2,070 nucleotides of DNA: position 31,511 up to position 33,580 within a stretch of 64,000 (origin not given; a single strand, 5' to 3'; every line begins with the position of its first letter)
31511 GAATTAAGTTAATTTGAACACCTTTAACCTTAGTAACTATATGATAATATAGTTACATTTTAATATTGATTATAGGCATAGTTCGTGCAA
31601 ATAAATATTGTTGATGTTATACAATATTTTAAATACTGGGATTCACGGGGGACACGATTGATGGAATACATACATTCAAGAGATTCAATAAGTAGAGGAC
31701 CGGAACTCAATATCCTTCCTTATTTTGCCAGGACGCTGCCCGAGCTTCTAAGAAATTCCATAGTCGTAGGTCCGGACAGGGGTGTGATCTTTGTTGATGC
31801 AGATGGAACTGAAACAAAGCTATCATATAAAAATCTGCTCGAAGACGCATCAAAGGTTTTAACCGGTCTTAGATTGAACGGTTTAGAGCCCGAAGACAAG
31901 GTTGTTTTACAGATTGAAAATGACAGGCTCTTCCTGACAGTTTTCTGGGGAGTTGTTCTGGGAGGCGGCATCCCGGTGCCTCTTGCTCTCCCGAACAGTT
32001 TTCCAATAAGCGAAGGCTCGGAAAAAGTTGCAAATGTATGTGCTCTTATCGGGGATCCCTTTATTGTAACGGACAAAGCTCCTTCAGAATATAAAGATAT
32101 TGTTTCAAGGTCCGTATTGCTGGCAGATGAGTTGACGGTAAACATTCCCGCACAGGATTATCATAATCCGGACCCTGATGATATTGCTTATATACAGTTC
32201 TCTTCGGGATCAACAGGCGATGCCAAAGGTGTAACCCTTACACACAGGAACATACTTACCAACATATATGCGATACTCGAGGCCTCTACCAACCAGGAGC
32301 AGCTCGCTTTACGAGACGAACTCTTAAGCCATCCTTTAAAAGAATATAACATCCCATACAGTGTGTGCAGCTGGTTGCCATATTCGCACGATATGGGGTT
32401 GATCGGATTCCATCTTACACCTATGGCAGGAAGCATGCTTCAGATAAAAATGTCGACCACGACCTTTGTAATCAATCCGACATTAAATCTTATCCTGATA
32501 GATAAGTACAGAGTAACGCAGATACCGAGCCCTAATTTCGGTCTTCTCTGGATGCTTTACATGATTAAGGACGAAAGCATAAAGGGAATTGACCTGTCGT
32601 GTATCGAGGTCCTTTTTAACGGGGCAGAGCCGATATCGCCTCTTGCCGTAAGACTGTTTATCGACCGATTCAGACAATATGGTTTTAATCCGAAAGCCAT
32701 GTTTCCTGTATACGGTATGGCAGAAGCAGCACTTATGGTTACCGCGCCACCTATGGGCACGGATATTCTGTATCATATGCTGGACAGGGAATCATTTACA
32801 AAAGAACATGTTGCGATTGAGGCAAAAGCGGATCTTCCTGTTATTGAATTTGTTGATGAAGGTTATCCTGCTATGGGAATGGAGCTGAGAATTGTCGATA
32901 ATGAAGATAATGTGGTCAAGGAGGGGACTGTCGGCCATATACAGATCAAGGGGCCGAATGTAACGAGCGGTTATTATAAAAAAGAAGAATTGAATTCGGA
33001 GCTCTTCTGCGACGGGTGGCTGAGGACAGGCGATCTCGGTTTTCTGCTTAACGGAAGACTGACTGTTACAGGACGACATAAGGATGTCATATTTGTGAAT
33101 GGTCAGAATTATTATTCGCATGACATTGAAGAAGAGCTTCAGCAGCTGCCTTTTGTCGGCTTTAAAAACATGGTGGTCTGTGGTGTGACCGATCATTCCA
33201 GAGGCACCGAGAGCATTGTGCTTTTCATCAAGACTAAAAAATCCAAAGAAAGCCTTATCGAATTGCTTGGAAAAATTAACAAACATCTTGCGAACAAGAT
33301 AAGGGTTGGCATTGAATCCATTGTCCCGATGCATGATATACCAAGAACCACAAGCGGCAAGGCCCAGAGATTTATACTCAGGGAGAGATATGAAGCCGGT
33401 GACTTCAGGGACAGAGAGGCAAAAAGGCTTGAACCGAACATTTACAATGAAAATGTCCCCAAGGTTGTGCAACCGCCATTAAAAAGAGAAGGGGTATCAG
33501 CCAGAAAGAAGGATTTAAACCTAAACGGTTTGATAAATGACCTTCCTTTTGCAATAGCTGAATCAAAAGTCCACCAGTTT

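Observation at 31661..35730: Tandem FAAL-FAAL didomain with a single downstream ACP; the second FAAL carries a roughly 70-aa insertion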

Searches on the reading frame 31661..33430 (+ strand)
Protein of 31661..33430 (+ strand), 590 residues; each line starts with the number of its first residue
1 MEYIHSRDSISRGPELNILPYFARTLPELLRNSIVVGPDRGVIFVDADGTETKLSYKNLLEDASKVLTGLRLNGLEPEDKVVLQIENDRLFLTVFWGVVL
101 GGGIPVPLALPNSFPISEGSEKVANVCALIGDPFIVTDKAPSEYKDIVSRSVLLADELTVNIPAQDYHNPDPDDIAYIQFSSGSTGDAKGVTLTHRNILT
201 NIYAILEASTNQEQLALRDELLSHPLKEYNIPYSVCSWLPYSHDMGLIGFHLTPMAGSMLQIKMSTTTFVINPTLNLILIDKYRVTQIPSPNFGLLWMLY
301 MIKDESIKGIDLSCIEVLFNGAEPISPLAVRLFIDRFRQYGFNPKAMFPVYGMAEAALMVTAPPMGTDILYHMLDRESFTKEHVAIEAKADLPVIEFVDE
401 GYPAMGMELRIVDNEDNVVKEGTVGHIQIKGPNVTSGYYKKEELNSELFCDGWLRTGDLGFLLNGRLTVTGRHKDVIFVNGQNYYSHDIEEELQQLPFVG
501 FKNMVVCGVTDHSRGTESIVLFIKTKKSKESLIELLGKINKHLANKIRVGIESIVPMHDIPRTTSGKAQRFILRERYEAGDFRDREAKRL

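Call 40: search_protein_representatives(protein=window:31661-33430:+)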
Query: 590 residues. Proteins with E-value up to 0.001 (for the whole library): 116322; up to 1e-10: 45895; up to 1e-30: 13218. The best 150 are listed.
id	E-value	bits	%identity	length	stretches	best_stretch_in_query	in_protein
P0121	0.0e+00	1863.6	55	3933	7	1-590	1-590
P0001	0.0e+00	1827.4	68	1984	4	1-590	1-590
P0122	0.0e+00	1312.2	47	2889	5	8-588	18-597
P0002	0.0e+00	1190.3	56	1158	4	8-586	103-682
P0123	1.8e-181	620.9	34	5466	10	7-582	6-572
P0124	4.6e-170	583.3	38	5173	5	7-587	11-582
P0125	1.2e-162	558.8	35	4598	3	6-585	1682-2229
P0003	1.3e-156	538.9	41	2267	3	235-582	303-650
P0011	2.8e-149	514.7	44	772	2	234-585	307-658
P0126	1.3e-148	512.4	34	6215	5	9-584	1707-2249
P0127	9.6e-147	506.3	38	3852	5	7-582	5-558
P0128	2.4e-145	501.7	43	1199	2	236-585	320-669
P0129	1.4e-141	489.2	33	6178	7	25-583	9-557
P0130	2.5e-141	488.4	31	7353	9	38-584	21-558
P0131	1.3e-140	486.1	33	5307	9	38-584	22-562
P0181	5.4e-123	427.9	33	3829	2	12-585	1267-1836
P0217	4.6e-117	408.3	34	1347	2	46-582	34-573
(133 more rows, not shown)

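Call 42: search_protein_families(library=pfam, proteins=[P0217, P0122, P0181], max_evalue=0.001)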
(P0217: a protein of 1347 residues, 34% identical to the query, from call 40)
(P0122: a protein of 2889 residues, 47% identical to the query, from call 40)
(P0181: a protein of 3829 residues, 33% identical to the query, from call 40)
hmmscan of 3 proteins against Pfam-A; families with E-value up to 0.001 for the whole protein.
P0217 (1347 aa): 5 families
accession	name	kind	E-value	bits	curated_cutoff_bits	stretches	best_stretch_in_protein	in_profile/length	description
PF00501.34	AMP-binding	-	1.8e-134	448.8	29.9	2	21-411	6-384/384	AMP-binding enzyme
PF23024.1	AMP-dom_DIP2-like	-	7.1e-25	87.6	27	2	1057-1168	1-105/110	Disco-interacting protein 2-like, AMP domain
PF00550.31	PP-binding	-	1.5e-11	44.8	20.8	1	1209-1275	1-67/67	Phosphopantetheine attachment site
PF14535.12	AMP-binding_C_2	-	9e-09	35.9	25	0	1064-1157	1-92/96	AMP-binding enzyme C-terminal domain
PF23562.2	AMP-binding_C_3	-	2.3e-05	25.2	20.8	0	1059-1163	4-112/124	AMP-binding enzyme C-terminal domain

P0122 (2889 aa): 5 families
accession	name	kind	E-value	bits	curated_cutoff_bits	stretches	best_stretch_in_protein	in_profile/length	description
PF00668.25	Condensation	-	5.7e-192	638.9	30.6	2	1386-1833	2-454/456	Condensation domain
PF00501.34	AMP-binding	-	2.7e-174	579.9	29.9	4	1856-2203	2-384/384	AMP-binding enzyme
PF00550.31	PP-binding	-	4.6e-32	110.5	20.8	2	2365-2426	2-66/67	Phosphopantetheine attachment site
PF13193.12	AMP-binding_C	-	5.6e-12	46.8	24.5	1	2262-2335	1-76/76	AMP-binding enzyme C-terminal domain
PF23024.1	AMP-dom_DIP2-like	-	1.8e-05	25.2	27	0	484-592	2-106/110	Disco-interacting protein 2-like, AMP domain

P0181 (3829 aa): 15 families
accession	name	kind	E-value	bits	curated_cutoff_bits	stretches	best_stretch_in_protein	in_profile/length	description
PF00501.34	AMP-binding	-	2.3e-103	346.4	29.9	2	9-404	2-384/384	AMP-binding enzyme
PF08659.16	KR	-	2.7e-78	262.4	22.6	2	3454-3632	1-179/180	KR domain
PF00109.32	ketoacyl-synt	-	3.2e-74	250.1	20.8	1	2459-2706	2-251/252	Beta-ketoacyl synthase, N-terminal domain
PF00668.25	Condensation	-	9e-60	203.1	30.6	1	668-1105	4-451/456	Condensation domain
PF02801.28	Ketoacyl-synt_C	-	3.1e-40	137.3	20.8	1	2716-2831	2-118/119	Beta-ketoacyl synthase, C-terminal domain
PF00550.31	PP-binding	-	4.6e-37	126.5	20.8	3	2375-2436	2-65/67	Phosphopantetheine attachment site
PF00106.31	adh_short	-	3.1e-16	59.9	26.6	1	2077-2239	2-167/195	short chain dehydrogenase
PF22621.2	CurL-like_PKS_C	-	2.2e-15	56.8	27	1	2895-2953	2-59/64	CurL-like, PKS C-terminal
PF16197.11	KAsynt_C_assoc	-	1.8e-14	54.5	33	1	2834-2947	1-111/111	Ketoacyl-synthetase C-terminal extension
PF23024.1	AMP-dom_DIP2-like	-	5.2e-14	52.7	27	1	448-558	2-107/110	Disco-interacting protein 2-like, AMP domain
PF23297.2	ACP_SdgA_C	-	1.9e-11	44.4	27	0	3734-3779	18-63/95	Highly reducing polyketide synthase sdgA, C-terminal ACP domain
PF22336.2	RhiE-like_linker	-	6.3e-10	39.3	27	1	2897-2962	1-64/67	RhiE-like, KS-MAT linker domain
PF01370.27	Epimerase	-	6.6e-06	26.1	20.9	0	2078-2208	1-115/240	NAD dependent epimerase/dehydratase family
PF03435.24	Sacchrp_dh_NADP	-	0.0006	20.6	25.1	0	2083-2178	5-93/129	Saccharopine dehydrogenase NADP binding domain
PF00108.29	Thiolase_N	-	0.00087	19.2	26.4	0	2617-2654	71-110/260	Thiolase, N-terminal domain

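Call 43: list_cluster_members(proteins=[P0217, P0122, P0121, P0002])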
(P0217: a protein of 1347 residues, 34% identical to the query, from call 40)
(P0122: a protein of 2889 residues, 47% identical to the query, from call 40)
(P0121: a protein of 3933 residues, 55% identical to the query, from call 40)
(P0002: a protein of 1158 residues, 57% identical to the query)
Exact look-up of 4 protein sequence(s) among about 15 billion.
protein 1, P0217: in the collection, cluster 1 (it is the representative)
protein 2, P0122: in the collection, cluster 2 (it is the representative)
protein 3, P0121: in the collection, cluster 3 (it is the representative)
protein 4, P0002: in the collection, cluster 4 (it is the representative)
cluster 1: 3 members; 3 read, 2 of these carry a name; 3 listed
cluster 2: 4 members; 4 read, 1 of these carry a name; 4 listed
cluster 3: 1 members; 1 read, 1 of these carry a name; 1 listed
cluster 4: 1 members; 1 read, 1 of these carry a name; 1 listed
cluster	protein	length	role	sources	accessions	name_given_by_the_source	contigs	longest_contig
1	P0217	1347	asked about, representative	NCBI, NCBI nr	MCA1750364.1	MAG: AMP-binding protein [Flavobacteriales bacterium] | AMP-binding protein [Flavobacteriales bacterium]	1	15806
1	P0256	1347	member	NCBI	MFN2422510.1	MAG: AMP-binding protein [Cryomorphaceae bacterium]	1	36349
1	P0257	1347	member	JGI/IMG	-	-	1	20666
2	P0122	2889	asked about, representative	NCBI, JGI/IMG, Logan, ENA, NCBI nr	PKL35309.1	MAG: hypothetical protein CVV44_21080 [Spirochaetae bacterium HGW-Spirochaetae-1] | amino acid adenylation domain-containing protein/non-ribosomal peptide synthase protein ...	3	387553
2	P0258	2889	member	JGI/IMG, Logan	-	-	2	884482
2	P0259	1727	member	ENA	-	-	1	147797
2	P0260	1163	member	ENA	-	-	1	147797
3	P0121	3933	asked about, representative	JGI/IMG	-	amino acid adenylation domain-containing protein/non-ribosomal peptide synthase protein ...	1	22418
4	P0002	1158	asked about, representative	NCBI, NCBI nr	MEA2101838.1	MAG: AMP-binding protein, partial [Thermodesulfobacteriota bacterium] | AMP-binding protein [Thermodesulfobacteriota bacterium]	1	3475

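Call 44: find_encoding_contigs(protein=P0122, flank=10000, max_places=2)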
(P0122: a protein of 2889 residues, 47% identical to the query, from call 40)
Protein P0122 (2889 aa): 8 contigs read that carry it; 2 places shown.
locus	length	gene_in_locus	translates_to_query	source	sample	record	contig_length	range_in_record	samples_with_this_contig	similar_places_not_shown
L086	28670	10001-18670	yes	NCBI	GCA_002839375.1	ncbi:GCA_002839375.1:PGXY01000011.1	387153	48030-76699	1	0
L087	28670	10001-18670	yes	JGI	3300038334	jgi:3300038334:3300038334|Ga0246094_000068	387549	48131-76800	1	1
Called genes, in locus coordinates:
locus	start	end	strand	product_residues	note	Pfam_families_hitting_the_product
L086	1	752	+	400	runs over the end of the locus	PF09587:PGA_cap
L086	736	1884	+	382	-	PF01041:DegT_DnrJ_EryC1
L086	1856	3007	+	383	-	-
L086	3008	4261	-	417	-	-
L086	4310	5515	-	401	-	-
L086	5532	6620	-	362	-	-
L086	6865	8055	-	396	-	-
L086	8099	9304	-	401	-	-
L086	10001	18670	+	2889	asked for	PF00501:AMP-binding, PF00501:AMP-binding, PF00550:PP-binding, PF00668:Condensation, PF00501:AMP-binding, PF13193:AMP-binding_C (weak), PF00550:PP-binding, PF00668:Condensation, +1 more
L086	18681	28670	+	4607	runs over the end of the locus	PF00668:Condensation, PF00501:AMP-binding, PF00550:PP-binding, PF13193:AMP-binding_C, PF00668:Condensation, PF00501:AMP-binding, PF00550:PP-binding, PF00668:Condensation, +13 more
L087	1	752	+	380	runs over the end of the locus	PF09587:PGA_cap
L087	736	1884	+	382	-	PF01041:DegT_DnrJ_EryC1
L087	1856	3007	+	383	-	-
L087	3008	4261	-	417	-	-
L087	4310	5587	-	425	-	-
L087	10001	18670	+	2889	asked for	PF00501:AMP-binding, PF00501:AMP-binding, PF00550:PP-binding, PF00668:Condensation, PF00501:AMP-binding, PF13193:AMP-binding_C (weak), PF00550:PP-binding, PF00668:Condensation, +1 more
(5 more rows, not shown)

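Call 45: find_encoding_contigs(protein=P0217, flank=10000, max_places=2)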
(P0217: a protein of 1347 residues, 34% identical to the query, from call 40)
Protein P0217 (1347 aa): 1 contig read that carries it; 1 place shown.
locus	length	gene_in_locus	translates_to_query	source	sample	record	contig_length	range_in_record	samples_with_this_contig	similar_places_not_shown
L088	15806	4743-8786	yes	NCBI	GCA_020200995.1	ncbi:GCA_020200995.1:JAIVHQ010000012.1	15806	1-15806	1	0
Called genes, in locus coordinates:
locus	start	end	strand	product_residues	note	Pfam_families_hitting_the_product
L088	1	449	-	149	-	PF00106:adh_short, PF08659:KR (weak), PF01370:Epimerase (weak), PF13561:adh_short_C2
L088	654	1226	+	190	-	PF13858:DUF4199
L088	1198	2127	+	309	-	PF00535:Glycos_transf_2, PF10111:Glyco_tranf_2_2 (weak), PF13641:Glyco_tranf_2_3 (weak)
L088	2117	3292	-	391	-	PF02540:NAD_synthase (weak), PF03054:tRNA_Me_trans, PF20259:tRNA_Me_trans_M, PF20258:tRNA_Me_trans_C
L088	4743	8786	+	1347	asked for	PF00501:AMP-binding, PF23024:AMP-dom_DIP2-like, PF14535:AMP-binding_C_2 (faint), PF00501:AMP-binding, PF23024:AMP-dom_DIP2-like, PF00550:PP-binding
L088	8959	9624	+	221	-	PF22624:AASDHPPT_N (weak), PF01648:ACPS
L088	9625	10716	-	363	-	-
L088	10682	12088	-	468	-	PF03062:MBOAT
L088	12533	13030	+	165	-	-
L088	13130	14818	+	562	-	PF00005:ABC_tran, PF02463:SMC_N (faint), PF13304:AAA_21 (faint), PF12848:ABC_tran_Xtn, PF00005:ABC_tran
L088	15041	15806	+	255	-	PF03924:CHASE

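Call 54: search_solved_structures(query=window:31661-33430:+, max_evalue=1e-20, show_alignments=1)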
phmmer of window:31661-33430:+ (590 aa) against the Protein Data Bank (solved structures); distinct sequences matched with E-value up to 1e-20: 35.
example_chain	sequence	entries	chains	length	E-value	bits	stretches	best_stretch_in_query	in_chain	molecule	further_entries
6ulx_A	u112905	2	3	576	9.7e-77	261.9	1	11-581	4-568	Amino acid adenylation domain-containing protein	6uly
6ulw_A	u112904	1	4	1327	1.1e-76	261.8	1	10-584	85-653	Amino acid adenylation domain-containing protein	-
4r0m_B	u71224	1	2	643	1.3e-71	245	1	9-585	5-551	McyG protein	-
3pbk_A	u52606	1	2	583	2.5e-65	224.2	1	50-579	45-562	Fatty Acyl-Adenylate Ligase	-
3kxw_A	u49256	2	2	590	4.7e-56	193.6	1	33-575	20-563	Saframycin Mx1 synthetase B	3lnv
7r7g_A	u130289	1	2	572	1.5e-49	172.1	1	46-575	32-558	Polyketide synthase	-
7r7f_A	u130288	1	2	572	2.7e-49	171.3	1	46-575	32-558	Polyketide synthase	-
7r7e_A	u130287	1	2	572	4.9e-49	170.4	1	45-575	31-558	Polyketide synthase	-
5d6j_A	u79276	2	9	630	1.5e-41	145.7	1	73-495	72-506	Acyl-CoA synthase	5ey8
5icr_A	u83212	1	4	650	1.8e-41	145.4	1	73-495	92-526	Acyl-CoA synthase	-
5ey9_A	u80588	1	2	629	1.8e-40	142.2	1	64-495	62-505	Long-chain-fatty-acid--AMP ligase FadD32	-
7wua_A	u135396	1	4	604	3e-40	141.4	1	70-450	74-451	Acyl-CoA synthase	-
8hd4_A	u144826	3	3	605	9.2e-40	139.8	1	8-589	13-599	Long-chain-fatty-acid--AMP ligase FadD23 | Fatty-acid-CoA ligase FadD23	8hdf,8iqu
5hm3_A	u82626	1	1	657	6.4e-39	137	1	67-494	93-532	Long-chain-fatty-acid--AMP ligase FadD32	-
5d6n_A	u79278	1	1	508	5.2e-34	120.8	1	73-472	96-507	Acyl-CoA synthase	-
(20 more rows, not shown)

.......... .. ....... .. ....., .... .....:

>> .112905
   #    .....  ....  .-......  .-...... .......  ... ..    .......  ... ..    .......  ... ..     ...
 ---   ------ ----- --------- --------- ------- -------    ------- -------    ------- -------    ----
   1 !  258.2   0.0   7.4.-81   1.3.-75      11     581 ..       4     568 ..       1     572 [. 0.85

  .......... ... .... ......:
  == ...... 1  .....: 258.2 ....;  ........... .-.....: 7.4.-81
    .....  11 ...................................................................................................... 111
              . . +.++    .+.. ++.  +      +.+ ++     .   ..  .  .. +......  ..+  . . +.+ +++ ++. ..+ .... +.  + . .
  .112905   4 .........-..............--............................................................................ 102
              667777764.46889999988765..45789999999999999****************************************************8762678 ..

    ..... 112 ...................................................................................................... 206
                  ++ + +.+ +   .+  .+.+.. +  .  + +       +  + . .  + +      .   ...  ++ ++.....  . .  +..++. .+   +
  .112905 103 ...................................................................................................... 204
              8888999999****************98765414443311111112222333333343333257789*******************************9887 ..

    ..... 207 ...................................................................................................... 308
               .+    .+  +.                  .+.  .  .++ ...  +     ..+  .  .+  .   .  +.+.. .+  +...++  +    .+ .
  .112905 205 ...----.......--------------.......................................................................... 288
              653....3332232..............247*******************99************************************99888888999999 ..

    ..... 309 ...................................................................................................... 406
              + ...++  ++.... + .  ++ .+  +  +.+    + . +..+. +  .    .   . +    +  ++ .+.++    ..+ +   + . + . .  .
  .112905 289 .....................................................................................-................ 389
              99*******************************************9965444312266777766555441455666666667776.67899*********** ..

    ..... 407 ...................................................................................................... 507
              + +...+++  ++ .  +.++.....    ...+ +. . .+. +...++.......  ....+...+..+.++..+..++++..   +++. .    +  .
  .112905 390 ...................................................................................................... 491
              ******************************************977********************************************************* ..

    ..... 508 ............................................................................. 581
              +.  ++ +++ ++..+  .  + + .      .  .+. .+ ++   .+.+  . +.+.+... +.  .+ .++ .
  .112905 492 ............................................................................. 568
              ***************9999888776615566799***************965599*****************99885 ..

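Call 59: find_related_loci(query=A3, collection=metagenome_contigs, flank=10000)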
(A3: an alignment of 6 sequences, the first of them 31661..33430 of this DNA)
Query A3 (590 aa) in metagenome_contigs; peptide patterns used: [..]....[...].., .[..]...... (x = any residue, [..] = any of these).
280 stretches matched a pattern; 185 encode a relative of the query (tblastn E <= 1e-3); the best 80 are kept; 80 distinct loci.
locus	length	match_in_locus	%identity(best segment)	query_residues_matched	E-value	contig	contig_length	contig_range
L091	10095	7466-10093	68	8-590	0e+0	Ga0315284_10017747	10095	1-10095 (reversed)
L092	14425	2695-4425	57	8-582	0e+0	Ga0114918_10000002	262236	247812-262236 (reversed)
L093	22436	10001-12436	58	8-588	0e+0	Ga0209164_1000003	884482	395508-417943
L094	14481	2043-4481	66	9-590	0e+0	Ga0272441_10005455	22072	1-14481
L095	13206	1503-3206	43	6-582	2e-150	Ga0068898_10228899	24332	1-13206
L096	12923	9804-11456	43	25-584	8e-148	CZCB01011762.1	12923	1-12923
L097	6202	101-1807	41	9-585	4e-145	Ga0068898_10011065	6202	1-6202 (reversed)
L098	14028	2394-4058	43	6-582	1e-140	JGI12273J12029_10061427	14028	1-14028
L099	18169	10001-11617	41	39-585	2e-122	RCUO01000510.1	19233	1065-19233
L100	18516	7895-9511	41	39-585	1e-121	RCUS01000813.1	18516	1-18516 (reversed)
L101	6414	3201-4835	40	25-580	4e-121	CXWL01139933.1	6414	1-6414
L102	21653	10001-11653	38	25-585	3e-120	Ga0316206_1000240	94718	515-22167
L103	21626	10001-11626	39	39-586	6e-116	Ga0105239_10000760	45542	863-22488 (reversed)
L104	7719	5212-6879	38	25-582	6e-116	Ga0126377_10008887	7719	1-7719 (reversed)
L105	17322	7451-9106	38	25-588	3e-115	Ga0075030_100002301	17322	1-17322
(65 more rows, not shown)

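Call 66: find_encoding_contigs(protein=P0128, flank=10000, max_places=2)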
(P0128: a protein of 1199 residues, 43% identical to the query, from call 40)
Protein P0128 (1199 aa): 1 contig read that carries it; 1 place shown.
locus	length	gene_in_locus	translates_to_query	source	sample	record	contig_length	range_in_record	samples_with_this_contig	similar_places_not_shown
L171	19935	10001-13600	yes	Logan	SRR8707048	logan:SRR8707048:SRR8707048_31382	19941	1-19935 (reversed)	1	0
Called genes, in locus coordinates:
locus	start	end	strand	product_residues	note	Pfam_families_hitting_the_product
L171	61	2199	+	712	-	PF02629:CoA_binding, PF13380:CoA_binding_2, PF13607:Succ_CoA_lig, PF19045:Ligase_CoA_2, PF13549:ATP-grasp_5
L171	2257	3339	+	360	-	PF11617:Cu-binding_MopE, PF03781:FGE-sulfatase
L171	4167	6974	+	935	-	PF07977:FabA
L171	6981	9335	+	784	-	PF03176:MMPL, PF00873:ACR_tran (weak)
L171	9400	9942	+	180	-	-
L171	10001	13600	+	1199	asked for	PF00501:AMP-binding, PF00550:PP-binding, PF00155:Aminotran_1_2, PF01053:Cys_Met_Meta_PP (weak), PF01212:Beta_elim_lyase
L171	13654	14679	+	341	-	PF01040:UbiA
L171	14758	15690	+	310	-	PF00781:DAGK_cat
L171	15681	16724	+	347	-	PF00586:AIRS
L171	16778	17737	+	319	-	PF01209:Ubie_methyltran, PF01135:PCMT (weak), PF05175:MTS (weak), PF13489:Methyltransf_23, PF13847:Methyltransf_31, PF08241:Methyltransf_11, PF08242:Methyltransf_12, PF13649:Methyltransf_25, +1 more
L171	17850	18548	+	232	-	-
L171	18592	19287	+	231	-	-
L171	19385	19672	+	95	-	PF00581:Rhodanese (weak)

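Call 79: predict_structure(alignment_id=A4)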
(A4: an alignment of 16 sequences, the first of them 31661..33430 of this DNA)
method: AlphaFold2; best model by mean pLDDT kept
length: 590 residues; sequences in the alignment: 16
mean_pLDDT: 85.1   pTM: 0.82
mean pLDDT of the five models: 85.1, 84.6, 82.6, 82.2, 82.0
residues with pLDDT >= 90: 275; 70-90: 233; 50-70: 72; < 50: 10
segments of 3 or more residues with pLDDT < 50: 1-3
pLDDT, mean of each block of 10 residues (from residue 1): 65 84 91 84 93 95 96 95 92 97 90 58 85 89 80 90 91 94 63 93 90 69 60 88 91 91 93 95 95 89 92 95 84 95 95 81 92 84 82 86 94 93 93 89 87 90 93 65 68 74 77 73 86 87 80 85 62 82 73
secondary structure, 60 per line:
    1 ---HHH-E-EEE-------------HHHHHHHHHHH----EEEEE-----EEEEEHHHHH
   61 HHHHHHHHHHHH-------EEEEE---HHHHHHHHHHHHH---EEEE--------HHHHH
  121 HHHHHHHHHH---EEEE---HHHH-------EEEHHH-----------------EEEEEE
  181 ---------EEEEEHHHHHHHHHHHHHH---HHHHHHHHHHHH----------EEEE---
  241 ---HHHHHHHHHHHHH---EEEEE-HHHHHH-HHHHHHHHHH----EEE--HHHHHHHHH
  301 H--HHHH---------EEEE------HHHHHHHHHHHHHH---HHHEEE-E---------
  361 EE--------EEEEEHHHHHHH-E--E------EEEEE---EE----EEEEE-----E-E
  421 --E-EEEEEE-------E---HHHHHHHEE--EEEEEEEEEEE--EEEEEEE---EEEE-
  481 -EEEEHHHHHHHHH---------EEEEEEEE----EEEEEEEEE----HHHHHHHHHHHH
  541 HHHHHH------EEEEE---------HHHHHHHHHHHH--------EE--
elements in order: E10-12 H26-36 E41-45 E51-55 H56-72 E80-84 H88-100 E104-107 H116-130 E134-137 H141-144 E152-154 E175-180 E190-194 H195-208 H212-223 E234-237 H244-256 E260-264 H266-271 H273-282 E287-289 H292-301 H304-307 E317-320 H327-340 E347-349 E371-375 H376-382 E394-398 E408-412 E425-430 H442-448 E453-463 E466-472 E476-479 E482-485 H486-494 E504-511 E516-524 H529-546 E553-557 H567-578
